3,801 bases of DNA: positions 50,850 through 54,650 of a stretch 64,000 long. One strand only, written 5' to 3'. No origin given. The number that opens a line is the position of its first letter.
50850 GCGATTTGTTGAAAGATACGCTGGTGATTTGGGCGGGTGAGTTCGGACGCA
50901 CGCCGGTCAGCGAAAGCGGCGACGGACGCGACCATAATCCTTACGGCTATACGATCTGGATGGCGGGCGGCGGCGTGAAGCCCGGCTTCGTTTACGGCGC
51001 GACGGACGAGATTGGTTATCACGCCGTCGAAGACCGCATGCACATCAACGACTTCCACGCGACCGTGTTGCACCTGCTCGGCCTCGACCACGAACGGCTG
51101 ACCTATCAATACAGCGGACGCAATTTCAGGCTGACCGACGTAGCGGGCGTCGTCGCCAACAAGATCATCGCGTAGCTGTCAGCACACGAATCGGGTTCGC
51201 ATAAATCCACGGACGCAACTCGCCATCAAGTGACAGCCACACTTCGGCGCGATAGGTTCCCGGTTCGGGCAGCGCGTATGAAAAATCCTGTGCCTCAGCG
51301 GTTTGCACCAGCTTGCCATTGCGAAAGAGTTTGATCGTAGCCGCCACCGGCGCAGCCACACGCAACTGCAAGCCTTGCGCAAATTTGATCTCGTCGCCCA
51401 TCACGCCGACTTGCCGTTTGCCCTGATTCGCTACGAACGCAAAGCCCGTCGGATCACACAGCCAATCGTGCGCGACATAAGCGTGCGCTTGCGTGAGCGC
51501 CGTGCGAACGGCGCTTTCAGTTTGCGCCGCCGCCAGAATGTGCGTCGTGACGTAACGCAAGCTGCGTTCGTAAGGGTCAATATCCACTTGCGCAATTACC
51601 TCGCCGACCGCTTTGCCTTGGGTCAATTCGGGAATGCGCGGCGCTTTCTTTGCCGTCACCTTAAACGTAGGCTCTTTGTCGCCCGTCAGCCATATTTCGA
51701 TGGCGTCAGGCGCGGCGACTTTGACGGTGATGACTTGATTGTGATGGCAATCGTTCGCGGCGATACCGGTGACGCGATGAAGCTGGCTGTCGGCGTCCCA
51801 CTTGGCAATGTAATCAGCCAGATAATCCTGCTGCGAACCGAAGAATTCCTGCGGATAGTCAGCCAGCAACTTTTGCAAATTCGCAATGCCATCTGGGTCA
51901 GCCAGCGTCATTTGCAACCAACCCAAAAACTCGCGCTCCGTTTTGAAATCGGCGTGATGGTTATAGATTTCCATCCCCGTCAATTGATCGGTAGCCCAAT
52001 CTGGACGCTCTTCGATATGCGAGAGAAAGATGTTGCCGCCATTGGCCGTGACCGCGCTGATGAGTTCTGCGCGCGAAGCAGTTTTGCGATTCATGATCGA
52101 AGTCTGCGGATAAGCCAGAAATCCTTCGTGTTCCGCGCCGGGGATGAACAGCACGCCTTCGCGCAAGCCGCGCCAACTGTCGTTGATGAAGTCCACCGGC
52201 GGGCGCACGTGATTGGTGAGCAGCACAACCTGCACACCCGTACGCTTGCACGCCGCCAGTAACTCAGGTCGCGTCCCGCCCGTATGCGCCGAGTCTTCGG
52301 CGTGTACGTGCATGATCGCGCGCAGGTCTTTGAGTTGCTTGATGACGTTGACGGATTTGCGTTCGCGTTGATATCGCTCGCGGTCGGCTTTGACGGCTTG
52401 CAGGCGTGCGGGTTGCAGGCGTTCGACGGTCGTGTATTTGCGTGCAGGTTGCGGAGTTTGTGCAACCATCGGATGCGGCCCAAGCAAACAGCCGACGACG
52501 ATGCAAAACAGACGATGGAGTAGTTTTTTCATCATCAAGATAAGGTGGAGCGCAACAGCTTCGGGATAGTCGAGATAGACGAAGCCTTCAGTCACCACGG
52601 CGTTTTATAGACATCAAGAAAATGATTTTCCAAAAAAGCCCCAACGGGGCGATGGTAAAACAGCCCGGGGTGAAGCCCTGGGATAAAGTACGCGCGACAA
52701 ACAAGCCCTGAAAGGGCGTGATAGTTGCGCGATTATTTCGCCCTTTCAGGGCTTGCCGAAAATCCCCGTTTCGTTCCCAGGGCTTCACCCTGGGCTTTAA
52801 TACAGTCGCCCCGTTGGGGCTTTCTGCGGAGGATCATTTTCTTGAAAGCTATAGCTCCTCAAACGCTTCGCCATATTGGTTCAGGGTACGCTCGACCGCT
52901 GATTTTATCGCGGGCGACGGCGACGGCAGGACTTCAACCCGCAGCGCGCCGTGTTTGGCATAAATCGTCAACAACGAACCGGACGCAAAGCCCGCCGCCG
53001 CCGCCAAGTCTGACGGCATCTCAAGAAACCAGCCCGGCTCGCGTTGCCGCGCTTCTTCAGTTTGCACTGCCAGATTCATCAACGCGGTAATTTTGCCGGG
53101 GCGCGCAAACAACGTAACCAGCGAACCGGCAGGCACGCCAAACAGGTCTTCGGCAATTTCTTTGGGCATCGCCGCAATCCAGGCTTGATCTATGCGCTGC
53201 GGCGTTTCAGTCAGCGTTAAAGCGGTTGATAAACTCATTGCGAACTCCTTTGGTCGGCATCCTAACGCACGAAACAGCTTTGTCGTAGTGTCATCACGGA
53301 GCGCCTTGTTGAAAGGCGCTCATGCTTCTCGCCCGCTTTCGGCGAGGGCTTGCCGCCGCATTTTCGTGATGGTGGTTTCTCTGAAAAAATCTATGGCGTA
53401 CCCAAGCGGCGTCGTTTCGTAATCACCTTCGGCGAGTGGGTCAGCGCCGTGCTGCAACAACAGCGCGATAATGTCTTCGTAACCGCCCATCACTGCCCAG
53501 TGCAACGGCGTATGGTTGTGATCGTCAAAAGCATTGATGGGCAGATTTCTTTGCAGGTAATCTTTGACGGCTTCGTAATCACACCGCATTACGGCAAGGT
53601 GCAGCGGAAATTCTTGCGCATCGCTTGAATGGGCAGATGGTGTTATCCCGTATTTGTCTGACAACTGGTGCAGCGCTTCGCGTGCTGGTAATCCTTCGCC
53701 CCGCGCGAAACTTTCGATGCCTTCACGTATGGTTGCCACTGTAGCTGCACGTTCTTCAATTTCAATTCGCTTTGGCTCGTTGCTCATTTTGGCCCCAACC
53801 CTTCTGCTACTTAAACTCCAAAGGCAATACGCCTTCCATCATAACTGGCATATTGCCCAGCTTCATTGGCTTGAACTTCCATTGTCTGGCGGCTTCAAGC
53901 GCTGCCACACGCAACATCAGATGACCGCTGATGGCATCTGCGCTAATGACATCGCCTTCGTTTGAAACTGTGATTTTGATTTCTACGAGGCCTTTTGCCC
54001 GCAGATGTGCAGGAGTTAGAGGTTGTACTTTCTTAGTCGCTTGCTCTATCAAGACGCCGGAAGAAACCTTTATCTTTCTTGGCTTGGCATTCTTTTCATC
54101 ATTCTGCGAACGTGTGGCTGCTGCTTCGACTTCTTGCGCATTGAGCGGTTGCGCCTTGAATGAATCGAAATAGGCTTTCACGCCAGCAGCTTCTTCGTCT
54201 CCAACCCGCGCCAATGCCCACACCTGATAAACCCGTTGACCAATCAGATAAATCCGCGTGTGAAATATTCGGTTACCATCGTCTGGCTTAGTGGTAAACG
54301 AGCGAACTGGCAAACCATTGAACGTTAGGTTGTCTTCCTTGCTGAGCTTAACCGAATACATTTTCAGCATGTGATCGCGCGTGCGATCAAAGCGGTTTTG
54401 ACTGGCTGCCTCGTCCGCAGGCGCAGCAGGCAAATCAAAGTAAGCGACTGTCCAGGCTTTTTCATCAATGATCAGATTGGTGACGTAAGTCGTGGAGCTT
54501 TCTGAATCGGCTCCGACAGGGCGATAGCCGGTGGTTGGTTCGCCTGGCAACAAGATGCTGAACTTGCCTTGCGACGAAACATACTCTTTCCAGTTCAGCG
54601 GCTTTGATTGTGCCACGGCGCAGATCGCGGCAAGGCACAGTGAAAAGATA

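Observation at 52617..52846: ~230-nt near-perfect palindrome with internal hairpins (MITE-like)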

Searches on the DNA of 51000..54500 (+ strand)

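Call 6: search_rna_families(source=window, start=51000, end=54500, threshold=evalue, max_evalue=1)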
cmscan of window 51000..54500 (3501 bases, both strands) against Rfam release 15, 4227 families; matches with E-value up to 1: 4.
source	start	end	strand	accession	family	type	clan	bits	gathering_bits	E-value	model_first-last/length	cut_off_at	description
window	52637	52682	-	RF01687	Acido-Lenti-1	Gene; sRNA;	-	25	37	0.009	1-46/46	no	Acido-Lenti-1 RNA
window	52776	52821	+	RF01687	Acido-Lenti-1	Gene; sRNA;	-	24.8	37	0.0098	1-46/46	no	Acido-Lenti-1 RNA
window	52703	52756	+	RF04276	MIR4371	Gene; miRNA;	CL00144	23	110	0.072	1-158/158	no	MIR4371 microRNA precursor family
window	52947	53018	-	RF01926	mir-981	Gene; miRNA;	-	16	51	0.93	1-86/86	no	mir-981 microRNA precursor family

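Call 8: search_rna_families(source=window, start=52550, end=52900, threshold=evalue, max_evalue=10, show_alignments=4)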
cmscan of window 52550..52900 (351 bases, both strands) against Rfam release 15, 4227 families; matches with E-value up to 10: 16.
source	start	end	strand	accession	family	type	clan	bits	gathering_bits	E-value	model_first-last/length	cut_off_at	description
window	52637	52682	-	RF01687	Acido-Lenti-1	Gene; sRNA;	-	25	37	0.0009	1-46/46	no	Acido-Lenti-1 RNA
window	52776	52821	+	RF01687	Acido-Lenti-1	Gene; sRNA;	-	24.8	37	0.00099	1-46/46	no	Acido-Lenti-1 RNA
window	52703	52756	+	RF04276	MIR4371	Gene; miRNA;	CL00144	23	110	0.0072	1-158/158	no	MIR4371 microRNA precursor family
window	52703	52754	+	RF01925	MIR1428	Gene; miRNA;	-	20.5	79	0.25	1-110/110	no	MIR1428 microRNA precursor family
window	52704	52753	+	RF00891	mir-671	Gene; miRNA;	-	18.3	65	1.6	1-84/84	no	mir-671 microRNA precursor family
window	52702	52755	+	RF00863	mir-BART17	Gene; miRNA;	-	18.2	70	0.63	1-81/81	no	mir-BART17 microRNA precursor family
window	52733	52752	+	RF01687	Acido-Lenti-1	Gene; sRNA;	-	16.9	37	0.15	26-45/46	no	Acido-Lenti-1 RNA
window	52704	52753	-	RF00891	mir-671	Gene; miRNA;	-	16.7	65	3.8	1-84/84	no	mir-671 microRNA precursor family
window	52656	52801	-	RF02343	ar9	Gene; sRNA;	-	16.3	45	3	1-149/149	no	Alphaproteobacterial sRNA ar9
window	52696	52764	-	RF03975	mir-5881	Gene; miRNA;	-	16.2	87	0.69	1-67/67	no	mir-5881 microRNA precursor family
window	52702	52755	+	RF03975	mir-5881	Gene; miRNA;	-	15.8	87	0.9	14-54/67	no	mir-5881 microRNA precursor family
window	52705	52752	-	RF01843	neisseria_FSE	Cis-reg; frameshift_element;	-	14.2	50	3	1-40/40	no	neiserria ribosomal frameshift element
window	52697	52763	+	RF01838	sobemo_FSE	Cis-reg; frameshift_element;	-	12.4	55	7.1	1-79/79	no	sobemovirus ribosomal frameshift elemental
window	52550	52562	+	RF02470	Ms_IGR-8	Gene; sRNA;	-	11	44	8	51-63/63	5'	Mycobacterium sRNA Ms_IGR-8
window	52655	52721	-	RF02837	anti-hemB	Gene; sRNA;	-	10.8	49.5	7.5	1-81/81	no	Burkholderia RNA 7 (anti-hemB)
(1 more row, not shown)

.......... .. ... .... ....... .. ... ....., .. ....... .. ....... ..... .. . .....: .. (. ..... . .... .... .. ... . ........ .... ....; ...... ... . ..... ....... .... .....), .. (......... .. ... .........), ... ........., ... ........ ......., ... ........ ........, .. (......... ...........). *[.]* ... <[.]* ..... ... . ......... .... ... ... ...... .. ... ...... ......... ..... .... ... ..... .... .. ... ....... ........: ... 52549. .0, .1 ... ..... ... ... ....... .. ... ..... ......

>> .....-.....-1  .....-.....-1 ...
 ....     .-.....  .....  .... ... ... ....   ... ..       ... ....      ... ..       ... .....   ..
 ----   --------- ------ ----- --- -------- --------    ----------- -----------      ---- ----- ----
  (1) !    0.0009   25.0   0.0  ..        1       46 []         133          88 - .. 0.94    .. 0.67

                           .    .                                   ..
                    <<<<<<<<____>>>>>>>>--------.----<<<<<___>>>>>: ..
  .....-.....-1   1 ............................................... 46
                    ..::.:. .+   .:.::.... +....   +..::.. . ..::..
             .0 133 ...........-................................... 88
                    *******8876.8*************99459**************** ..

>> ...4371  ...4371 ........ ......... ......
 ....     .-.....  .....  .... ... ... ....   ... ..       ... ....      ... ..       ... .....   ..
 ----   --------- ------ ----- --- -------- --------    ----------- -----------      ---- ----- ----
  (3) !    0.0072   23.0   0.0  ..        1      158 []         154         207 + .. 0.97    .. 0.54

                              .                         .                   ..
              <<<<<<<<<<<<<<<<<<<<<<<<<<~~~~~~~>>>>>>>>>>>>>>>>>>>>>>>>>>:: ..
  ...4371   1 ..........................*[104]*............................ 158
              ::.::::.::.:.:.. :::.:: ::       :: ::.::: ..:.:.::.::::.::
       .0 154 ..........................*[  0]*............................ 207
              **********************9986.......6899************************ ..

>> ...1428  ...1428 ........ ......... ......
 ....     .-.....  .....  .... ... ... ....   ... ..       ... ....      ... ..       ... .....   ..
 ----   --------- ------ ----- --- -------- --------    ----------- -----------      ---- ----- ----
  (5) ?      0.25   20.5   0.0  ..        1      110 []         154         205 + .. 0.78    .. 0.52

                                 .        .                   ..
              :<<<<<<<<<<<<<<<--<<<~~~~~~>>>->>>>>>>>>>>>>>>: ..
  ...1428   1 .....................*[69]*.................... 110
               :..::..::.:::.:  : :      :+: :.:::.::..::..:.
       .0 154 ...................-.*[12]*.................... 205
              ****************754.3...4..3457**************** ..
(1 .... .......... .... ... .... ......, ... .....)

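Call 84: search_dna_similar(query=window:52608-52851:+, collection=plasmids, mode=distant, max_evalue=0.001, max_rows=15)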
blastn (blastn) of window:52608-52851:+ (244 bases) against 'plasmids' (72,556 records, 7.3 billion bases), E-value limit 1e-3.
No match.

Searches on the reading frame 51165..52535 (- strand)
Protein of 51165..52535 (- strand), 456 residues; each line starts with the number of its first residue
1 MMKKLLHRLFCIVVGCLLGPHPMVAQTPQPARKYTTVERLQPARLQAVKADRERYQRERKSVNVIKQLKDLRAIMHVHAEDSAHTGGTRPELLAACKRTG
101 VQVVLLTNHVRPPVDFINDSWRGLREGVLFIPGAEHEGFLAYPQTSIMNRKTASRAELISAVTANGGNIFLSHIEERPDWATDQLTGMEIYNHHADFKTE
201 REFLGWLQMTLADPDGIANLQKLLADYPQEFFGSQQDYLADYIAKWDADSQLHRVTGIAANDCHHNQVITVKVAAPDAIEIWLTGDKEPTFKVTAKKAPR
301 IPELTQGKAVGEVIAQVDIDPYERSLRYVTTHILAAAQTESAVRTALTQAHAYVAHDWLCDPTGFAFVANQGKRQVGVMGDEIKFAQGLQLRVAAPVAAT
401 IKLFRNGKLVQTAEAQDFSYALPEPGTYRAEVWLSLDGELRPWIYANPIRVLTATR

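Call 16: find_encoding_contigs(protein=window:51165-52535:-, flank=10000, max_places=10)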
Protein window:51165-52535:- (456 aa): no gene with exactly this product is on record in the collection.

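Call 51: search_protein_families(library=pfam, proteins=[window:51165-52535:-], max_evalue=0.01)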
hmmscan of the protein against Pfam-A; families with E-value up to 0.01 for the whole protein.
window:51165-52535:- (456 aa): 0 families

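Call 52: find_homologous_proteins(query=window:51165-52535:-, max_evalue=1e-20)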
Query window:51165-52535:- (456 aa): 2204 proteins with E <= 1e-20 among 8000 candidates; the best 120 are listed.
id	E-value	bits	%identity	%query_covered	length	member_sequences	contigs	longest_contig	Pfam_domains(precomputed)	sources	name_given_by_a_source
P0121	0.0e+0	1046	100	100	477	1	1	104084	-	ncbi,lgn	-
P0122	1.9e-257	872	85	97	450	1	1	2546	-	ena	-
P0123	4.3e-256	868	83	99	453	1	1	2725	-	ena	-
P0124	1.5e-252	856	86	94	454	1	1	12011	-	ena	-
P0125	8.5e-251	850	83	97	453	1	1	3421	-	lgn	-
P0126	3.3e-222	756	75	93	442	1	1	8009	-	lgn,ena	-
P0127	1.4e-220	751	73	97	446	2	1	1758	-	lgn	-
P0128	9.0e-220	748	75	94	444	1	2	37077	-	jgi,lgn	jgi:hypothetical protein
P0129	3.7e-218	743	74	94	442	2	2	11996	-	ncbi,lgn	-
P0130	8.0e-218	742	73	95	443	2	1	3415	-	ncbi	-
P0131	8.3e-218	742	73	92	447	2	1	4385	-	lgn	-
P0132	1.0e-217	741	72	99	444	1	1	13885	-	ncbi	-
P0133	1.0e-217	741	74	93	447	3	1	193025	-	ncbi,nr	ncbi:MAG: histidinol phosphatase [Acidobacteria bacterium]|nr:histidinol phosphatase [Acidobacteriot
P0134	2.4e-217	740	74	94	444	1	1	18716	-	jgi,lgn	jgi:hypothetical protein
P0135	2.6e-217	740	73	95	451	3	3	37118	-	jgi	jgi:hypothetical protein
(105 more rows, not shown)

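Call 53: find_encoding_contigs(protein=P0121, flank=2000, max_places=3)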
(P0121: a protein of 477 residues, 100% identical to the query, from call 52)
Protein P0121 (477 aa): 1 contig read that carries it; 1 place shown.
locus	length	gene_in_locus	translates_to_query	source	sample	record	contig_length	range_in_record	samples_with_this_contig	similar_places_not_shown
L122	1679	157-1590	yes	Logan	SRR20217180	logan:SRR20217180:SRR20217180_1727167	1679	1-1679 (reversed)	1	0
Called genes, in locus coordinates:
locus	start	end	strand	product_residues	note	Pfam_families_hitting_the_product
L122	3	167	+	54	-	?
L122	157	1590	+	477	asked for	-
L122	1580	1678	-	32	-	?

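Call 54: find_encoding_contigs(protein=P0124, flank=3000, max_places=2)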
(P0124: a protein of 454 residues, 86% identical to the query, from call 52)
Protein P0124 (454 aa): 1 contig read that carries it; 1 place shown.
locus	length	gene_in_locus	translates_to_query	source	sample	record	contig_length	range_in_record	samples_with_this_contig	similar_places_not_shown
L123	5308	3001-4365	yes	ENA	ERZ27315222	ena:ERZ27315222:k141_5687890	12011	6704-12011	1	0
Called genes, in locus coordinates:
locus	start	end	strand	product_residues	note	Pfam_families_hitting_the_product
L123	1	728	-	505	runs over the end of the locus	PF25816:RamC_N, PF01636:APH (faint), PF00069:Pkinase, PF07714:PK_Tyr_Ser-Thr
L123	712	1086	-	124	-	-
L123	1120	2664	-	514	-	PF03098:An_peroxidase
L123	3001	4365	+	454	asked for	-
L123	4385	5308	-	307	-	?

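Call 55: find_encoding_contigs(protein=P0128, flank=3000, max_places=2)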
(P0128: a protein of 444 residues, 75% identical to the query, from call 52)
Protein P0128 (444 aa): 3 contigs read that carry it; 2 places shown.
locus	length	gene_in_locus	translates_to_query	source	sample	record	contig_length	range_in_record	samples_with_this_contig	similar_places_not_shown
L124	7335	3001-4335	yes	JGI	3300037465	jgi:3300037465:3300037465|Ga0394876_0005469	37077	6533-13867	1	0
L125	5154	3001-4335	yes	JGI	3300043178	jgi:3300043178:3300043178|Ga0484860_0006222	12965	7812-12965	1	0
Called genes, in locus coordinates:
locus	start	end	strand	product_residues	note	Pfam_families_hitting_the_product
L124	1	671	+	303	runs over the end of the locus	PF05114:MbnB_TglH_ChrH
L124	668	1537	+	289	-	-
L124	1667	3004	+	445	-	-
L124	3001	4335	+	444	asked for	-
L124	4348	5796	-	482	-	PF01225:Mur_ligase, PF08245:Mur_ligase_M, PF02875:Mur_ligase_C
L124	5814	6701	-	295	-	PF01488:Shikimate_DH (weak), PF03446:NAD_binding_2, PF03807:F420_oxidored, PF14833:NAD_binding_11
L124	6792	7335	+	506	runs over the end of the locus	PF05681:Fumerase, PF05683:Fumerase_C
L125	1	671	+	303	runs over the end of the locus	PF05114:MbnB_TglH_ChrH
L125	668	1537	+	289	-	-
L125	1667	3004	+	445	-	-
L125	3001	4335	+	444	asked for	-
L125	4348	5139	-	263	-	PF08245:Mur_ligase_M (weak), PF02875:Mur_ligase_C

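Call 56: find_encoding_contigs(protein=P0133, flank=3000, max_places=2)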
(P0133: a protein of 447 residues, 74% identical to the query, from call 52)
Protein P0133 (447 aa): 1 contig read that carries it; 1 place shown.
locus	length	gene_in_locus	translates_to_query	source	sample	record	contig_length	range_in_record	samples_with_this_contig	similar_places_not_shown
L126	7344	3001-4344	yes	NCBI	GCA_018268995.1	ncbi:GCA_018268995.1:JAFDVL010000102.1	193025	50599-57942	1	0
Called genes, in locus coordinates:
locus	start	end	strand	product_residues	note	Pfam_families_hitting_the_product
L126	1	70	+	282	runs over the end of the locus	PF01261:AP_endonuc_2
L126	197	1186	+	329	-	-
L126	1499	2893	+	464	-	PF02366:PMT (weak), PF13231:PMT_2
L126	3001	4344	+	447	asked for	-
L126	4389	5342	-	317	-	PF04326:SLFN_AlbA_2, PF18740:EC042_2821 (faint)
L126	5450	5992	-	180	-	PF05257:CHAP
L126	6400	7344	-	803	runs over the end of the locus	PF00656:Peptidase_C14, PF13424:TPR_12 (faint), PF07719:TPR_2 (faint), PF00515:TPR_1 (faint), PF13181:TPR_8 (faint), PF13428:TPR_14 (faint), PF13432:TPR_16 (faint)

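Call 75: find_encoding_contigs(protein=P0242, flank=3000, max_places=3)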
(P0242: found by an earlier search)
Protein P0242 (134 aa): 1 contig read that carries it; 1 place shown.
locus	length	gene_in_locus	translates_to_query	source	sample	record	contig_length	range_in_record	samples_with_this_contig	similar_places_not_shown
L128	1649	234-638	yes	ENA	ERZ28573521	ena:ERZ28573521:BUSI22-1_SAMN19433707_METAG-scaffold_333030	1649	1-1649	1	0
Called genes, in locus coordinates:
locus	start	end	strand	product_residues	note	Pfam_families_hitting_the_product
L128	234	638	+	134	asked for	-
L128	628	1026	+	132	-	PF02661:Fic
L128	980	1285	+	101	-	-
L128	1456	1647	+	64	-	?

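Call 78: find_encoding_contigs(protein=P0244, flank=1000, max_places=3)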
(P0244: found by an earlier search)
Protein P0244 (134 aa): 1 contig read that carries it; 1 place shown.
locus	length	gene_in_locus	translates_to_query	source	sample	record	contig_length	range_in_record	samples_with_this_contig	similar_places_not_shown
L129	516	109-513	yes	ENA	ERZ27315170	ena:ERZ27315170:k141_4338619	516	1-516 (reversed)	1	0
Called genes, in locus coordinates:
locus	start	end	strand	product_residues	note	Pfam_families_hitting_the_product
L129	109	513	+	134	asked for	-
